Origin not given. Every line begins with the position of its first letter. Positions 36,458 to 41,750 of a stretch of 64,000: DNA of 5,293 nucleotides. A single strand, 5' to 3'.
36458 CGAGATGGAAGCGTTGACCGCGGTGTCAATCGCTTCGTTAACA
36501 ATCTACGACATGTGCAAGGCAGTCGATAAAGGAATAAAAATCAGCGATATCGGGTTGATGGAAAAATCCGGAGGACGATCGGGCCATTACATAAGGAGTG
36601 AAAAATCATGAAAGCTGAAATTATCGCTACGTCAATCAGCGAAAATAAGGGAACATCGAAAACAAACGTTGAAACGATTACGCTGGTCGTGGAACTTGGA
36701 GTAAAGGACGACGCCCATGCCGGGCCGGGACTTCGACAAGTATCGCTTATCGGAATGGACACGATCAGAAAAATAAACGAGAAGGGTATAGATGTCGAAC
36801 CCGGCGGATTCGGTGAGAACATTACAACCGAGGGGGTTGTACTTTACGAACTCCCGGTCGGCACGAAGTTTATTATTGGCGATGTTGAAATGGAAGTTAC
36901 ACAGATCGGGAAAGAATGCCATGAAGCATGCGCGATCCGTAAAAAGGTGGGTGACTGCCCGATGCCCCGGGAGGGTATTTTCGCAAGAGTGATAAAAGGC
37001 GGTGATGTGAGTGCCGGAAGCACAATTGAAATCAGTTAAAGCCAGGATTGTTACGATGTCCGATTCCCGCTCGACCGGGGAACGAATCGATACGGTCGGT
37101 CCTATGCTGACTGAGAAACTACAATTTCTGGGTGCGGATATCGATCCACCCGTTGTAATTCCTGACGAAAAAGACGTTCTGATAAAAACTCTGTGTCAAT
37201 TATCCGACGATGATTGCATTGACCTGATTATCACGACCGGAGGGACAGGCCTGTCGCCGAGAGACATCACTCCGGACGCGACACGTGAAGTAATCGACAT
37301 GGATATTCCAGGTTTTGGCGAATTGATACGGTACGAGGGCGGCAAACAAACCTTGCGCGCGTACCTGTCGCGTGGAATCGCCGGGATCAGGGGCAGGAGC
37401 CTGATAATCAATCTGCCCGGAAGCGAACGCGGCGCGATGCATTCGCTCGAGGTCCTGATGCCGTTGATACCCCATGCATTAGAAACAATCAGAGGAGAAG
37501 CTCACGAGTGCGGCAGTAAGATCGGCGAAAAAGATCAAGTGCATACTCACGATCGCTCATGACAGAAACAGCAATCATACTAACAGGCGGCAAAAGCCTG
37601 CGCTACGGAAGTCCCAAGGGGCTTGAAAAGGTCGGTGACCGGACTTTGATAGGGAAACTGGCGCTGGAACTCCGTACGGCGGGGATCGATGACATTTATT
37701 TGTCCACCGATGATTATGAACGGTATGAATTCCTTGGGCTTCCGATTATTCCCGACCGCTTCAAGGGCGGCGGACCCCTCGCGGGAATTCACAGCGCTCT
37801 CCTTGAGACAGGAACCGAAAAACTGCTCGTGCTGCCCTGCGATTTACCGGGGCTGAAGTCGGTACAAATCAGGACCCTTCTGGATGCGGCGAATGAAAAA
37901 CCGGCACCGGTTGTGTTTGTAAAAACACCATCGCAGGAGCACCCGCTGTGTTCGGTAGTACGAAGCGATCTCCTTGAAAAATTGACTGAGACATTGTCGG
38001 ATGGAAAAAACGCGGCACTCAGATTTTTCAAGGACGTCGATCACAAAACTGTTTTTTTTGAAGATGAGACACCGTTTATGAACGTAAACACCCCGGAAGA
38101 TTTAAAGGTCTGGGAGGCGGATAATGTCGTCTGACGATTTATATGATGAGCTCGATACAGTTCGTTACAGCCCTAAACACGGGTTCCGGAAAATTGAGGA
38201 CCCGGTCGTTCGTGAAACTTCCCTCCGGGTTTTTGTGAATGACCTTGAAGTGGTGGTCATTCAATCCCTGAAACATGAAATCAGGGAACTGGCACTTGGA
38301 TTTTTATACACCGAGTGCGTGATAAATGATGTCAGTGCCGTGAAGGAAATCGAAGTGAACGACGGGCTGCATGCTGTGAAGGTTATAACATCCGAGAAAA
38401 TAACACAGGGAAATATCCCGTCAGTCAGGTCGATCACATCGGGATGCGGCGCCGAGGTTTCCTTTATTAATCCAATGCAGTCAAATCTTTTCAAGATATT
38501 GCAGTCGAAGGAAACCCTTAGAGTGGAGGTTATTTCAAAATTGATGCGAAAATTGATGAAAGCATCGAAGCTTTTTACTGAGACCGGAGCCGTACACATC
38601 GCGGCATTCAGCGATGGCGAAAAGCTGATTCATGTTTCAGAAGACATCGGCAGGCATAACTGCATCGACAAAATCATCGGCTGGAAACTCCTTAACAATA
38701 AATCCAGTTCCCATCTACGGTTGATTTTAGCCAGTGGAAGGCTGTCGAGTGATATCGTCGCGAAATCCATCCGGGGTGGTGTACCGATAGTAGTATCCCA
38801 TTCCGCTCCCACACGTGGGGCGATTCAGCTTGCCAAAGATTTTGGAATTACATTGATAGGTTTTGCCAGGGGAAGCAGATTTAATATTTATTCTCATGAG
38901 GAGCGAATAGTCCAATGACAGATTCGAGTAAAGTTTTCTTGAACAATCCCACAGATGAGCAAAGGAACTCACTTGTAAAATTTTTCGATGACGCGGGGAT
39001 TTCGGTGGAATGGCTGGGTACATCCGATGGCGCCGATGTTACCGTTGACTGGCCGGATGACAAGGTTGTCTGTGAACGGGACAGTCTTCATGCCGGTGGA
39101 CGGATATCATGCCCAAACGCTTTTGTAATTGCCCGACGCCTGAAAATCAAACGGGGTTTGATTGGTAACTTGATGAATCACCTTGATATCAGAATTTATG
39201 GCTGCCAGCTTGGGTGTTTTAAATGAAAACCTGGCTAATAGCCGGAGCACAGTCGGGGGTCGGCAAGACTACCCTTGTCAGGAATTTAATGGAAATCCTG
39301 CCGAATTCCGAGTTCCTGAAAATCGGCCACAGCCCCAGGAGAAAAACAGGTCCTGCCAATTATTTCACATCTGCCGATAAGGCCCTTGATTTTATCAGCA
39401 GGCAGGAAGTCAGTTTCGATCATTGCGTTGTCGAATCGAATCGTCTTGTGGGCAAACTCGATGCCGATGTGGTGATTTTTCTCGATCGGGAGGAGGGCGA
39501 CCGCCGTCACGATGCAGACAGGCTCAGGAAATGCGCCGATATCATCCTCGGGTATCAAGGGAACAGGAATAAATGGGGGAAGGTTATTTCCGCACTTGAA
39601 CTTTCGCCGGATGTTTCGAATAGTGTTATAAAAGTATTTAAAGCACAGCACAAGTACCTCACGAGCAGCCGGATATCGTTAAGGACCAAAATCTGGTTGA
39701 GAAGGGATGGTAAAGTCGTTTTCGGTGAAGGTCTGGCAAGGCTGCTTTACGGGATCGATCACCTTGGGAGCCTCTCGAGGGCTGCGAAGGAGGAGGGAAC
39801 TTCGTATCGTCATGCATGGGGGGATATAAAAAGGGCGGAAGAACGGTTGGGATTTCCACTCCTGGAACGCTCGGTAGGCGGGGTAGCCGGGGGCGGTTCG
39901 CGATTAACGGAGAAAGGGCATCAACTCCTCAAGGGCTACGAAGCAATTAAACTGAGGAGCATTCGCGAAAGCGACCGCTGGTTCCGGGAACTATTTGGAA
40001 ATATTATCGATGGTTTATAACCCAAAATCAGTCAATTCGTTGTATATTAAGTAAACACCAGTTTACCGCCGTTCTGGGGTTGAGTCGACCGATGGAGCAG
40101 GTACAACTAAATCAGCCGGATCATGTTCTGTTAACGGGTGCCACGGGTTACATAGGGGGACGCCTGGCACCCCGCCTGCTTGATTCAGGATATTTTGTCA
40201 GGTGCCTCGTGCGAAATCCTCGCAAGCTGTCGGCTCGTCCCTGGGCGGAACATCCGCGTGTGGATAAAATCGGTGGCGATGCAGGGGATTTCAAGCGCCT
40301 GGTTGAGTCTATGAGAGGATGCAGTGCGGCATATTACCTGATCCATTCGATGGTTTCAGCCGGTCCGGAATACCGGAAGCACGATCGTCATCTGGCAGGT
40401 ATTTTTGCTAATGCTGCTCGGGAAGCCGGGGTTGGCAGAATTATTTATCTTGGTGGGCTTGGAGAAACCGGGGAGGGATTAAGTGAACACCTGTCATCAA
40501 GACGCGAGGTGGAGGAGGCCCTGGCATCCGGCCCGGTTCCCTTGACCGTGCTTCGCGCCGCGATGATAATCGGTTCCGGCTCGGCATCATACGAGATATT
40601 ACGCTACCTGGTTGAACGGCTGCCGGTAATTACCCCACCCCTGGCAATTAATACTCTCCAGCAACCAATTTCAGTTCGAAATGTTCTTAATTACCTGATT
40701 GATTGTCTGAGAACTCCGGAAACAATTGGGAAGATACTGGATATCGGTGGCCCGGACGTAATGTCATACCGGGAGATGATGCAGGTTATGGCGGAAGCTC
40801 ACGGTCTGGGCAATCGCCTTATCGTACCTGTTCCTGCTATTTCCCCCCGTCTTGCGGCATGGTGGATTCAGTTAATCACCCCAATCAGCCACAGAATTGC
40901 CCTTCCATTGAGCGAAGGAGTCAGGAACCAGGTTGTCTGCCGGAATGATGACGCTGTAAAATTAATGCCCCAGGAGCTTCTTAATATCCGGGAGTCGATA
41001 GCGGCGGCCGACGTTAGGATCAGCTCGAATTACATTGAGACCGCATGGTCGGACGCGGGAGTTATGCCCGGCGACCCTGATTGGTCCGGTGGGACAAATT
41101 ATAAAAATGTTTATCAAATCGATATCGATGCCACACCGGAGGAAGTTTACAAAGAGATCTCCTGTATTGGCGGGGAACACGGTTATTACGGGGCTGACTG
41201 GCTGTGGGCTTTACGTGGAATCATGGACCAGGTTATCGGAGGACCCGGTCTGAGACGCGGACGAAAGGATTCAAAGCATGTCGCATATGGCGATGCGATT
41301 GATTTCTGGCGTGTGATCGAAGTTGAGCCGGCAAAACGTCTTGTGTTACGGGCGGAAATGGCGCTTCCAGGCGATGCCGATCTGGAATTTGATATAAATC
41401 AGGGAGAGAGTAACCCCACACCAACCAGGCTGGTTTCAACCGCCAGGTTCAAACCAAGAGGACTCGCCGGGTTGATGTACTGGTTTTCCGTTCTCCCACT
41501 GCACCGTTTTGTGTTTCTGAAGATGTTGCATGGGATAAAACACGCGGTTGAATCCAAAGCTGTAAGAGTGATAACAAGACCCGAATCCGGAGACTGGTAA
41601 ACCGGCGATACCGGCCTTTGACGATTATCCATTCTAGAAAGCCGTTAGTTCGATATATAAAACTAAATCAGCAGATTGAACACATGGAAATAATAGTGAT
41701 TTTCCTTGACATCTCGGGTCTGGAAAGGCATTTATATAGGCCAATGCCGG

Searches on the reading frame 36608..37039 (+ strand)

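Call 10: search_protein_families(library=pfam, proteins=[window:36608-37039:+], max_evalue=0.001)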
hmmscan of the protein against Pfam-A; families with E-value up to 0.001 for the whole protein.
window:36608-37039:+ (143 aa): 1 family
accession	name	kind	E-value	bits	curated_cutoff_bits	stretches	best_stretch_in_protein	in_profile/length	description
PF03473.23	MOSC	-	1.8e-11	44.5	22.7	1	37-141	4-120/120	MOSC domain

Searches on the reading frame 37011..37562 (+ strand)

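Call 10: search_protein_families(library=pfam, proteins=[window:37011-37562:+], max_evalue=0.001)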
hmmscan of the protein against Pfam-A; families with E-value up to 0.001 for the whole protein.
window:37011-37562:+ (183 aa): 1 family
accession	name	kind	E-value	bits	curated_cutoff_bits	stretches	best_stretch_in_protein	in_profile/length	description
PF00994.29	MoCF_biosynth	-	1.1e-29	103.4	26.6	1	13-155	2-144/144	Probable molybdopterin binding domain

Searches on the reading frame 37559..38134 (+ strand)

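Call 10: search_protein_families(library=pfam, proteins=[window:37559-38134:+], max_evalue=0.001)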
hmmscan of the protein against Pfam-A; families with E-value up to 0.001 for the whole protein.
window:37559-38134:+ (191 aa): 1 family
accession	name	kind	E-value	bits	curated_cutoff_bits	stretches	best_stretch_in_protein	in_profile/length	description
PF12804.13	NTP_transf_3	-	1e-32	113.9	27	1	5-153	1-152/160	MobA-like NTP transferase domain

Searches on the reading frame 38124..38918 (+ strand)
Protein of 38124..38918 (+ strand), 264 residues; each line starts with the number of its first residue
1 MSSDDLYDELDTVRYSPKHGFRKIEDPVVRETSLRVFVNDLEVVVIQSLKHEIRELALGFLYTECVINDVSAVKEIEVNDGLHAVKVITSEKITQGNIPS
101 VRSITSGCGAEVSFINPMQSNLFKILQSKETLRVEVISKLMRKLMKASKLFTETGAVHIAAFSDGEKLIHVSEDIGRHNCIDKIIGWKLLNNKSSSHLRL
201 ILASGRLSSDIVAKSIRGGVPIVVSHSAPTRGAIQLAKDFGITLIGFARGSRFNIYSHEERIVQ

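Call 10: search_protein_families(library=pfam, proteins=[window:38124-38918:+], max_evalue=0.001)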
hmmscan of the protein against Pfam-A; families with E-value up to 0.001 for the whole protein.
window:38124-38918:+ (264 aa): 1 family
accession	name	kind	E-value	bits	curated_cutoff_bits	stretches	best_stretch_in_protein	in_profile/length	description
PF02634.21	FdhD-NarQ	-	1.4e-67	228.3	27.2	1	29-262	1-236/237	FdhD/NarQ family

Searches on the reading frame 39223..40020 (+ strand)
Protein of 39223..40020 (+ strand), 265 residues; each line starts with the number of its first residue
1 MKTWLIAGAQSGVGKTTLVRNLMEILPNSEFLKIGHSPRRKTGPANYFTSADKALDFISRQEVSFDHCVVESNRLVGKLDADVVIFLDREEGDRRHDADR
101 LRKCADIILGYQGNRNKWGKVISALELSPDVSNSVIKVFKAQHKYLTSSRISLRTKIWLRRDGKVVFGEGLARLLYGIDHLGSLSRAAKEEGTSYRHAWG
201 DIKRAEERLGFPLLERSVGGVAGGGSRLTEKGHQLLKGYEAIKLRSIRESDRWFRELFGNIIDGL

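Call 11: search_protein_families(library=pfam, proteins=[window:39223-40020:+], max_evalue=0.001)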
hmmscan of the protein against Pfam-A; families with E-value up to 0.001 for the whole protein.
window:39223-40020:+ (265 aa): 1 family
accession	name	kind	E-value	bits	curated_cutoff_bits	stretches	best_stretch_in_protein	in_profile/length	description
PF00126.33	HTH_1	-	6e-09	36.2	26.6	1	174-232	6-59/60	Bacterial regulatory helix-turn-helix protein, lysR family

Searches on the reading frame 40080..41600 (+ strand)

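Call 11: search_protein_families(library=pfam, proteins=[window:40080-41600:+], max_evalue=0.001)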
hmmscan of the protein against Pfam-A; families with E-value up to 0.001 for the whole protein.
window:40080-41600:+ (506 aa): 4 families
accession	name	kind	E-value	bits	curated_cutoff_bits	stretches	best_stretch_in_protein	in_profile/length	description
PF11066.14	DUF2867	-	5.2e-31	108.3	27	1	335-482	1-142/142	Protein of unknown function (DUF2867)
PF13460.12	NAD_binding_10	-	3.8e-13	50.1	27.2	1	20-153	1-136/184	NAD(P)H-binding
PF05368.20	NmrA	-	1.9e-09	38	27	1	15-160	4-146/298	NmrA-like family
PF01370.27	Epimerase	-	2.7e-05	24.2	20.9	1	16-132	1-121/240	NAD dependent epimerase/dehydratase family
